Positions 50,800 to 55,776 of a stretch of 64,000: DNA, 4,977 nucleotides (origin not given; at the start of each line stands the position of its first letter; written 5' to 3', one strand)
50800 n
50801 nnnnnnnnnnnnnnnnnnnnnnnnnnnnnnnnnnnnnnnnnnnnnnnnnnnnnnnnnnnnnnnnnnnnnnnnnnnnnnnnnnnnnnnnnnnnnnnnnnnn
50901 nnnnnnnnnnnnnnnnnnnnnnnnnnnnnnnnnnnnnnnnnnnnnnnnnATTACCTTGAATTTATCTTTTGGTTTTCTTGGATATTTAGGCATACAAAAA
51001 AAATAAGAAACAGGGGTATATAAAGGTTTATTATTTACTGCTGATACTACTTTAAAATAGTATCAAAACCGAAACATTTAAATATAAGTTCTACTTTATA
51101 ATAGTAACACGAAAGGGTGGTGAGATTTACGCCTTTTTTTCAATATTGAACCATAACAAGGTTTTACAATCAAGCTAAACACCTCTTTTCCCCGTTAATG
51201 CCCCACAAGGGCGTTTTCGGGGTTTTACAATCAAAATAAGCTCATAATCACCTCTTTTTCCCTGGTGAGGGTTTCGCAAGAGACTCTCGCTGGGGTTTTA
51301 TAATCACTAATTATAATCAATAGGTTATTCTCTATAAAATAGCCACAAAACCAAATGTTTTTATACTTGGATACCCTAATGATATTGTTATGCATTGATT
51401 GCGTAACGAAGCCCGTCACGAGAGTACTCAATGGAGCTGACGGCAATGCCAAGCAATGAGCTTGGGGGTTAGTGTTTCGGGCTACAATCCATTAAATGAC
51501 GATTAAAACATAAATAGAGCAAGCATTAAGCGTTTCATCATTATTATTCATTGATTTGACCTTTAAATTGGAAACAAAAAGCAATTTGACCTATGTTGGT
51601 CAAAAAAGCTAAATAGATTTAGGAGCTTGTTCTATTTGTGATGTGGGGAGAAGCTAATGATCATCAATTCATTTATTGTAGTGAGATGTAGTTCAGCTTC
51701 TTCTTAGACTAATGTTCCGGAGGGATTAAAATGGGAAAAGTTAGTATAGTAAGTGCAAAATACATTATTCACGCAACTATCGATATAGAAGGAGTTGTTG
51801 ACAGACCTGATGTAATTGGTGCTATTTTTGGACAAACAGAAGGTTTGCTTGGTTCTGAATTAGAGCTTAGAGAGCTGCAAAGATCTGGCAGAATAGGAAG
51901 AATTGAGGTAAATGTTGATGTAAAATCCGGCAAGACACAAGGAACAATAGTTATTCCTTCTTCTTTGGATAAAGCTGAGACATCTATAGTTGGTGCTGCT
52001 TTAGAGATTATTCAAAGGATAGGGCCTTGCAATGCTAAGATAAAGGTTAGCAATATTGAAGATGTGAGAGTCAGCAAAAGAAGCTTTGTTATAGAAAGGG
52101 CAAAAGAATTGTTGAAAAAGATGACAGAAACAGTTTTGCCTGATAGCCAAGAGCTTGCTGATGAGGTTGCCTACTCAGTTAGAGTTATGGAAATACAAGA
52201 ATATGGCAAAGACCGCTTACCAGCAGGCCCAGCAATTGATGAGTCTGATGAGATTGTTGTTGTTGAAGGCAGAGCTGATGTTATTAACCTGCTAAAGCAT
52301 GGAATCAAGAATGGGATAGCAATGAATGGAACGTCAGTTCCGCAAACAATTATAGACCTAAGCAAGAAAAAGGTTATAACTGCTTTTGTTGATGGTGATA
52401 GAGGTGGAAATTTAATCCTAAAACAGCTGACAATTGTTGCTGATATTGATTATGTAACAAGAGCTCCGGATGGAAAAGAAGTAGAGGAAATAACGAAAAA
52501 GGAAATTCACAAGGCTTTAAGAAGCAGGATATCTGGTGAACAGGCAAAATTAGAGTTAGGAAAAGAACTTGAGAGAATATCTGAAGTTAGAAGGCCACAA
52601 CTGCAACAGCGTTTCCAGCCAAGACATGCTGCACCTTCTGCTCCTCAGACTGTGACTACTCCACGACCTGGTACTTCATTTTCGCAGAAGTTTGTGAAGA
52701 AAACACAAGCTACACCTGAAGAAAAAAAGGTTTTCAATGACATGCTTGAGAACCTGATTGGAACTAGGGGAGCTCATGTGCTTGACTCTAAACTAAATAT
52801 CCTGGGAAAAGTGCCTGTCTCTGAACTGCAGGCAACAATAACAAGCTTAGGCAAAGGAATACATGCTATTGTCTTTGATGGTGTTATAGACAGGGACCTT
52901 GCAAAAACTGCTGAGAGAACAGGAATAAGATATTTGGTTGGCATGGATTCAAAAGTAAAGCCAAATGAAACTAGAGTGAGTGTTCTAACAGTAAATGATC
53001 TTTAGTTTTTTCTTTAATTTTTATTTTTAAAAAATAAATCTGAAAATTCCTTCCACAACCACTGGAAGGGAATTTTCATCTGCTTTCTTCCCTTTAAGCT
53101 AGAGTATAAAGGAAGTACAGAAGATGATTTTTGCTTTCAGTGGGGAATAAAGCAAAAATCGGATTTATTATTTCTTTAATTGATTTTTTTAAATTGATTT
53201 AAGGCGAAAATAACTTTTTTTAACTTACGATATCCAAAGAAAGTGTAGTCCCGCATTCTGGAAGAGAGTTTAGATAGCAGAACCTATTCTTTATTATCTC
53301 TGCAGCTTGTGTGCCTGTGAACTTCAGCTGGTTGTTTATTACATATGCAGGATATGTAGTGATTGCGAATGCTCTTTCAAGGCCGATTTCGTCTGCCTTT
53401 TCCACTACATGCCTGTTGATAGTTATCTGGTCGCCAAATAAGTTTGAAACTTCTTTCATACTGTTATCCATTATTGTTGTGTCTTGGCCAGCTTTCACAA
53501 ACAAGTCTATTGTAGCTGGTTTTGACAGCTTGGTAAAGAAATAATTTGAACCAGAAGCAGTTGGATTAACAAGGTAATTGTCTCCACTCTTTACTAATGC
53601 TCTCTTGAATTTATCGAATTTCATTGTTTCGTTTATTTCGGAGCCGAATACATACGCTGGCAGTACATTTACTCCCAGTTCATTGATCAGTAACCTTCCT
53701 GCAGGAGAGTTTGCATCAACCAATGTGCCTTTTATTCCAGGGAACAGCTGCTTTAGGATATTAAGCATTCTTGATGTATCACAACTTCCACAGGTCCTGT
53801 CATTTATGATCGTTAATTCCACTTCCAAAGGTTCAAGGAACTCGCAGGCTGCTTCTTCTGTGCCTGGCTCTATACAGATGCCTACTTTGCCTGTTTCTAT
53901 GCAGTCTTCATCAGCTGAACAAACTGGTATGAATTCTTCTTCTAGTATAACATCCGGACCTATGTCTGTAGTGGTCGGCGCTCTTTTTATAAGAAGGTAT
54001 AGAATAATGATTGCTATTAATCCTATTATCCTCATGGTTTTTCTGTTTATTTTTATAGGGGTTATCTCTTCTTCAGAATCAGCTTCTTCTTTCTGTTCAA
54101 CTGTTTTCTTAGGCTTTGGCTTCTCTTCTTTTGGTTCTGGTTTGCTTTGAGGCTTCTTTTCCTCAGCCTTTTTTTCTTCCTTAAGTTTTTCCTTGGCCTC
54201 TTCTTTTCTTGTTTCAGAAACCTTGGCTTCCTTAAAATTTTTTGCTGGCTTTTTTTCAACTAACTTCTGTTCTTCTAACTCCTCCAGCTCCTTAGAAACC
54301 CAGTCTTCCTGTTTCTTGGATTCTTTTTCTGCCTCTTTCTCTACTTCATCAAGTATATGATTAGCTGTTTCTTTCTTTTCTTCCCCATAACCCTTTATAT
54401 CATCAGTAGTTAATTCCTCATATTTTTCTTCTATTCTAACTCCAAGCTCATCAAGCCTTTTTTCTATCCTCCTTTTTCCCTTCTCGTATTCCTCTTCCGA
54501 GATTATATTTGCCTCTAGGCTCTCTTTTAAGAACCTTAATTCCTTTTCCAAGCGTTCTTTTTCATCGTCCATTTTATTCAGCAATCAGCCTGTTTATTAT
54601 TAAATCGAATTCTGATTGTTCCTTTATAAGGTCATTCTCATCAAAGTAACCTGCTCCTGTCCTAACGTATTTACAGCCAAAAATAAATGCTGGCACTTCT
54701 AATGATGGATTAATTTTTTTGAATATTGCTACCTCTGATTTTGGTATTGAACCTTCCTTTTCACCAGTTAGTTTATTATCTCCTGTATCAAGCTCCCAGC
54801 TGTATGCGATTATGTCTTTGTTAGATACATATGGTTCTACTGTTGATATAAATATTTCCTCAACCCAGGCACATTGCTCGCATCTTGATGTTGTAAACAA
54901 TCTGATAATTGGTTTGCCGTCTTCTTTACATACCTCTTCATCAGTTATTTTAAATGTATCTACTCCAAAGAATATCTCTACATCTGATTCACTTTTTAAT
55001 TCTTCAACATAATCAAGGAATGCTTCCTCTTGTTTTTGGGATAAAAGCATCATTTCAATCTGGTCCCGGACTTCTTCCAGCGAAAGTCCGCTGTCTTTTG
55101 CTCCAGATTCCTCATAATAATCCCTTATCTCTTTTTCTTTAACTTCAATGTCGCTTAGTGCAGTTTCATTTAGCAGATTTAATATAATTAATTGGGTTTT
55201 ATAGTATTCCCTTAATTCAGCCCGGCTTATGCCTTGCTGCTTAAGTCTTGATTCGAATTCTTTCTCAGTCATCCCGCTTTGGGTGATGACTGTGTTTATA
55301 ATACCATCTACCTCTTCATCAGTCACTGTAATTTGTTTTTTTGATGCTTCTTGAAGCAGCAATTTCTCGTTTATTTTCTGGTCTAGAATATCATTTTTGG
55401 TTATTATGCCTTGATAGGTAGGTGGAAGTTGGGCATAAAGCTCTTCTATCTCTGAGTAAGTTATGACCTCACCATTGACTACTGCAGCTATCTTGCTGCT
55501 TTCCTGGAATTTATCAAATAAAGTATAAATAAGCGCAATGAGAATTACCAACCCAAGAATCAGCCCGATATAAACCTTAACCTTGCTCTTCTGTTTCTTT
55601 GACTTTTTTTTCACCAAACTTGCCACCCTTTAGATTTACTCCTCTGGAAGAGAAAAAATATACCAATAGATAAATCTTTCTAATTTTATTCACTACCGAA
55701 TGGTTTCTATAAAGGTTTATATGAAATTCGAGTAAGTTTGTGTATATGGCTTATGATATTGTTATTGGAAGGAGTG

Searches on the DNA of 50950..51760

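Call 62: search_rna_families(source=window, start=50950, end=51760, threshold=evalue, max_evalue=1)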
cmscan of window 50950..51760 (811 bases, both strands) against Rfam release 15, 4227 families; matches with E-value up to 1: 0.
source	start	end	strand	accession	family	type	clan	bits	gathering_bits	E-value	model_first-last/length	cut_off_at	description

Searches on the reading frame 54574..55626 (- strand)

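Call 13: search_protein_families(library=pfam, proteins=[window:54574-55626:-])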
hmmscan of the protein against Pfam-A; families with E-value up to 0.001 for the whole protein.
window:54574-55626:- (350 aa): 3 families
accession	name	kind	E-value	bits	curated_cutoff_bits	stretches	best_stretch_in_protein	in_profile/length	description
PF13624.11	SurA_N_3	-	5.8e-15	55.9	27.2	1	17-150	11-160/162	SurA-like N-terminal domain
PF09312.16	SurA_N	-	6.7e-13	49.3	30.8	1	45-149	3-115/118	SurA N-terminal domain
PF13623.11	SurA_N_2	-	1.1e-08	35.5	28.5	1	15-118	9-123/145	SurA-like N-terminal domain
